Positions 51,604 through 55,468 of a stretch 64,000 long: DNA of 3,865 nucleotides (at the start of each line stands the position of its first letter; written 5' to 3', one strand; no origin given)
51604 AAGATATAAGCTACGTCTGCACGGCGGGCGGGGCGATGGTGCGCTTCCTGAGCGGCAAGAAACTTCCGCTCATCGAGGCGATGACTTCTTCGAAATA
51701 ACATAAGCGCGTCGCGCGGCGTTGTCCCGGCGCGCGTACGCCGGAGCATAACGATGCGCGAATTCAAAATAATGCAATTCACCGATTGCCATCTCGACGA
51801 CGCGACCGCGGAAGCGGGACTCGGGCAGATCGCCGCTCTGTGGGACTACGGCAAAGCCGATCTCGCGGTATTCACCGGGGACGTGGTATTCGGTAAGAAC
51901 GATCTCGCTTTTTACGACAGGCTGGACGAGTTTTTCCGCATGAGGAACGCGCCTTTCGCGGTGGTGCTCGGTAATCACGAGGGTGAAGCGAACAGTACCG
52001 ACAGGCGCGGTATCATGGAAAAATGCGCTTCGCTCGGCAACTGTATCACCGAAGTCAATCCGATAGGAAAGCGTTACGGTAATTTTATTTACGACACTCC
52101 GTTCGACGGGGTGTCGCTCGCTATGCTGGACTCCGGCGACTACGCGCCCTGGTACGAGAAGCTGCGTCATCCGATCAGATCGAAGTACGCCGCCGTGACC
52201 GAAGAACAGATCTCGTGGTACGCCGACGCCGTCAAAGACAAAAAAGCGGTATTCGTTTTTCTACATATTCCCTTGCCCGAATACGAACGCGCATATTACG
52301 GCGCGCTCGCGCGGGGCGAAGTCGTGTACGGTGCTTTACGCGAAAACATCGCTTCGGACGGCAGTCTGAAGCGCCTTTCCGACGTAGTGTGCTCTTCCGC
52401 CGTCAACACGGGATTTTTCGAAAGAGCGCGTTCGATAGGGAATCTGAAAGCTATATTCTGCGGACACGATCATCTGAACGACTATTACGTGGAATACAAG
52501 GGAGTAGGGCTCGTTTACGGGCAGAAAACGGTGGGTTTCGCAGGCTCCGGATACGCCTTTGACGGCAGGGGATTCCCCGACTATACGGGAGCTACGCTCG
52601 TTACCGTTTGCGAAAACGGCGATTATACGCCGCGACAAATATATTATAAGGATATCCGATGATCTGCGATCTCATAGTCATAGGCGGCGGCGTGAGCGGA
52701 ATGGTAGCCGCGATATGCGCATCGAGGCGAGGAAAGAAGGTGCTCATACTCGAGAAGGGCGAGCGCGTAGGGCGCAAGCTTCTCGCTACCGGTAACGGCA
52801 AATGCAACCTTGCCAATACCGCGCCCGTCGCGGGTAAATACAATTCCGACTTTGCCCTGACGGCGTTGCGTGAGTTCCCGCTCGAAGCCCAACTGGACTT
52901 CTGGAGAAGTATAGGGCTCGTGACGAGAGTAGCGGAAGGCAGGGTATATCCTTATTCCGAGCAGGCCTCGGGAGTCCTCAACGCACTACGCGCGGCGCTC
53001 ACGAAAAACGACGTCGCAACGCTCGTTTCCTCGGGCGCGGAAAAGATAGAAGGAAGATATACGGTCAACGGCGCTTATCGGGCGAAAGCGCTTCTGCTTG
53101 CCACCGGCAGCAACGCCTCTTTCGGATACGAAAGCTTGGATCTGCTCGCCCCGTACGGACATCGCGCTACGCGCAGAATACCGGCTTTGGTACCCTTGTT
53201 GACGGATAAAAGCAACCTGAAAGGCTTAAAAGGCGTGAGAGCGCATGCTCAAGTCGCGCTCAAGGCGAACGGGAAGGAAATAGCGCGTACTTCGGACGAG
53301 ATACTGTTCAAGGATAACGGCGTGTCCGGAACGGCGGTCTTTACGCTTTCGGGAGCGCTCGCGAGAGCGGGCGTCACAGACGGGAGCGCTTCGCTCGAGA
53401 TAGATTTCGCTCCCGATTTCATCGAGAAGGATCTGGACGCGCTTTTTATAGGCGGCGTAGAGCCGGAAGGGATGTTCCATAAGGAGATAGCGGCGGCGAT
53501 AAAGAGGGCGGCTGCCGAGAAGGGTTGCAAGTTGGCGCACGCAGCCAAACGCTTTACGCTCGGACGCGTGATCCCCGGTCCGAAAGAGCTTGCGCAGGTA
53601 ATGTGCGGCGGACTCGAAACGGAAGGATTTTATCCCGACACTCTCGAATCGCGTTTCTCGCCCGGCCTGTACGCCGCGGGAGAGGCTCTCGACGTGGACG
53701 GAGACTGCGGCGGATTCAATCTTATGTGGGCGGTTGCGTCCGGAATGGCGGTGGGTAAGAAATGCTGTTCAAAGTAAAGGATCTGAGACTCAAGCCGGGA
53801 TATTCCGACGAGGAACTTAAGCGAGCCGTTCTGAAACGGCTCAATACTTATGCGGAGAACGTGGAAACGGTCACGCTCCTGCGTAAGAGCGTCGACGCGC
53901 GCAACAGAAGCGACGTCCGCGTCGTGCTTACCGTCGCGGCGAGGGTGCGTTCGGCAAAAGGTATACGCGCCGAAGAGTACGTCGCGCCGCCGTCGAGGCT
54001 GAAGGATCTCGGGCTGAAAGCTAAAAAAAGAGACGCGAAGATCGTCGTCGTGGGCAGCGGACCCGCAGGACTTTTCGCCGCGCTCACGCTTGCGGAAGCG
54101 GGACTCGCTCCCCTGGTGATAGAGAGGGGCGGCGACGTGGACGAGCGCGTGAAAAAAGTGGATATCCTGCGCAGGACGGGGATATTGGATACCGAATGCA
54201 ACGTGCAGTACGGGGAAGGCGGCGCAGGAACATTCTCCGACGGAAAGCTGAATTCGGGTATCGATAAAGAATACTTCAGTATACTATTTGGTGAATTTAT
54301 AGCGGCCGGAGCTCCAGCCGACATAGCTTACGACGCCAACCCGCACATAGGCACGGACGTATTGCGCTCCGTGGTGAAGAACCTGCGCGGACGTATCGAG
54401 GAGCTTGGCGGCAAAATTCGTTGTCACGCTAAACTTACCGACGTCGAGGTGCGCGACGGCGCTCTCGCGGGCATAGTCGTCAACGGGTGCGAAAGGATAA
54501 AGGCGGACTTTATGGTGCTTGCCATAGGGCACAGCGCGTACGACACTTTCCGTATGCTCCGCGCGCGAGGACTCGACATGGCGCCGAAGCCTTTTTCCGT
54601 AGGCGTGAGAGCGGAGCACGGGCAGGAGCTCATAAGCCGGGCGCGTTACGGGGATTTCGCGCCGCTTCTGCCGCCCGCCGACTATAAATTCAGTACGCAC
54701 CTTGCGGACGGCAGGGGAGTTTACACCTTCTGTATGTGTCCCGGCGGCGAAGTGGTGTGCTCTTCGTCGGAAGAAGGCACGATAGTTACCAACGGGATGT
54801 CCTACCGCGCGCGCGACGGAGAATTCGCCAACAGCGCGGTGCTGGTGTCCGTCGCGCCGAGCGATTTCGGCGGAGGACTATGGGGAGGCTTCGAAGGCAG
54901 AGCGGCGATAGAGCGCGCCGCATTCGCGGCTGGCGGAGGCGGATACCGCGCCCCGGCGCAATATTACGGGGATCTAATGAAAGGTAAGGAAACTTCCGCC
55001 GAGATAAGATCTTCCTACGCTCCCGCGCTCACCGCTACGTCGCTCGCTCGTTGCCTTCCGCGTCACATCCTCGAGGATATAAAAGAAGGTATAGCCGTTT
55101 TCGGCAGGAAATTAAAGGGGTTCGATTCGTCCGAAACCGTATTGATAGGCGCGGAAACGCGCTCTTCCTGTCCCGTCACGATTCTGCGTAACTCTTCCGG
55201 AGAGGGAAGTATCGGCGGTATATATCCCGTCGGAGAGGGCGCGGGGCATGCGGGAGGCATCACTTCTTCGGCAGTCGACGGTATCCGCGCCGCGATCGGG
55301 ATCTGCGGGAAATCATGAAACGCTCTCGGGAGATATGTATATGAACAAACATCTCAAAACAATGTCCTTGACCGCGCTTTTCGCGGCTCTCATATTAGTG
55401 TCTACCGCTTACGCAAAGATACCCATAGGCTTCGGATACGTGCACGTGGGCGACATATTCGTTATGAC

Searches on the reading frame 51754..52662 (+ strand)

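Call 68: search_protein_families(library=pfam, proteins=[window:51754-52662:+])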
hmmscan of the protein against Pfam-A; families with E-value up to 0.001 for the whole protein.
window:51754-52662:+ (302 aa): 1 family
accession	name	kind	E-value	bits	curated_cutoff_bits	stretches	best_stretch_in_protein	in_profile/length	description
PF00149.33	Metallophos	-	2.3e-12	48.2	21.5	1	4-240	1-189/191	Calcineurin-like phosphoesterase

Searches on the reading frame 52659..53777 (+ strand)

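Call 68: search_protein_families(library=pfam, proteins=[window:52659-53777:+])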
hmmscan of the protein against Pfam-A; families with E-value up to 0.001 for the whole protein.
window:52659-53777:+ (372 aa): 10 families
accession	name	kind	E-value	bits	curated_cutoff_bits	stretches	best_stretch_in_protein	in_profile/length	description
PF03486.20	HI0933_like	-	1.6e-44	152.7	50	1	4-367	2-243/244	HI0933-like protein Rossmann domain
PF00890.30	FAD_binding_2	-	2e-13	50.8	20.4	1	4-57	1-53/414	FAD binding domain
PF22780.1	HI0933_like_1st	-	1.6e-11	44.8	27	1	175-263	2-91/165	HI0933-like protein barrel and H2TH domain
PF12831.13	FAD_oxidored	-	2.5e-08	34.1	27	1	4-38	1-35/416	FAD dependent oxidoreductase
PF13450.12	NAD_binding_8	-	9e-08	32.7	21.9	1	7-38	1-32/68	NAD(P)-binding Rossmann-like domain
PF01266.30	DAO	-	5.3e-07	29.9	27.9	1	4-38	1-35/353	FAD dependent oxidoreductase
PF07992.20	Pyr_redox_2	-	5.3e-07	29.8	26.1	1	4-153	2-111/291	Pyridine nucleotide-disulphide oxidoreductase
PF01134.28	GIDA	-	8.6e-06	25.5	22.1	1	4-38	1-29/391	Glucose inhibited division protein A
PF00070.33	Pyr_redox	-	0.00049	21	22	0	5-40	2-37/82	Pyridine nucleotide-disulphide oxidoreductase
PF01262.27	AlaDh_PNT_C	-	0.00052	19.9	23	0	4-49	30-76/214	Alanine dehydrogenase/PNT, C-terminal domain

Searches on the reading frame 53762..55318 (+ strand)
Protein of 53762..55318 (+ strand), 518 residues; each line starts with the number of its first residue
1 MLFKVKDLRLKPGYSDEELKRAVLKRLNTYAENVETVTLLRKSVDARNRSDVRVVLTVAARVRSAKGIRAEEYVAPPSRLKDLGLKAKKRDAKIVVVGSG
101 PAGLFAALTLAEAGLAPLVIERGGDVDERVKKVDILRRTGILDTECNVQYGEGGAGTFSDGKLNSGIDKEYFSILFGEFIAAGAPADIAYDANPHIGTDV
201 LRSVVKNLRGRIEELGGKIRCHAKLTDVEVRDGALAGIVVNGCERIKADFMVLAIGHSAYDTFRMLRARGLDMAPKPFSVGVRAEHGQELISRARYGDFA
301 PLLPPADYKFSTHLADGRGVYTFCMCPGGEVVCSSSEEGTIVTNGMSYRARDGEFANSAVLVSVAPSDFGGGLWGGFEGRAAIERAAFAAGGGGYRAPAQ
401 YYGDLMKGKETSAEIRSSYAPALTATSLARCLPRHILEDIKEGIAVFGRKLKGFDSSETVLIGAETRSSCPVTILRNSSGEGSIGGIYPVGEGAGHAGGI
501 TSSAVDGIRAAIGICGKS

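Call 68: search_protein_families(library=pfam, proteins=[window:53762-55318:+])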
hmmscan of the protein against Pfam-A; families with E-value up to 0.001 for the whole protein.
window:53762-55318:+ (518 aa): 9 families
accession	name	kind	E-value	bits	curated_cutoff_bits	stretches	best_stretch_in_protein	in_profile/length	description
PF21688.3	FAD-depend_C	-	4.4e-65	220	27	1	277-468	1-197/197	FAD-dependent protein, C-terminal domain-like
PF01266.30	DAO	-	6e-10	39.6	27.9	2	93-125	1-33/353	FAD dependent oxidoreductase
PF03486.20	HI0933_like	-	8.6e-09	35.6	50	1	93-130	2-39/244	HI0933-like protein Rossmann domain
PF07992.20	Pyr_redox_2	-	1.2e-08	35.2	26.1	1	93-125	2-34/291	Pyridine nucleotide-disulphide oxidoreductase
PF00890.30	FAD_binding_2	-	1.1e-05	25.2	20.4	1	94-124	2-32/414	FAD binding domain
PF01494.25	FAD_binding_3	-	1.2e-05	25.1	22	1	92-128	2-38/349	FAD binding domain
PF13450.12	NAD_binding_8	-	0.00012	22.7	21.9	1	96-125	1-30/68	NAD(P)-binding Rossmann-like domain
PF13738.12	Pyr_redox_3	-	0.00024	20.9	30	0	95-123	1-30/305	Pyridine nucleotide-disulphide oxidoreductase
PF12831.13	FAD_oxidored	-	0.00056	19.8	27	0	94-124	2-32/416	FAD dependent oxidoreductase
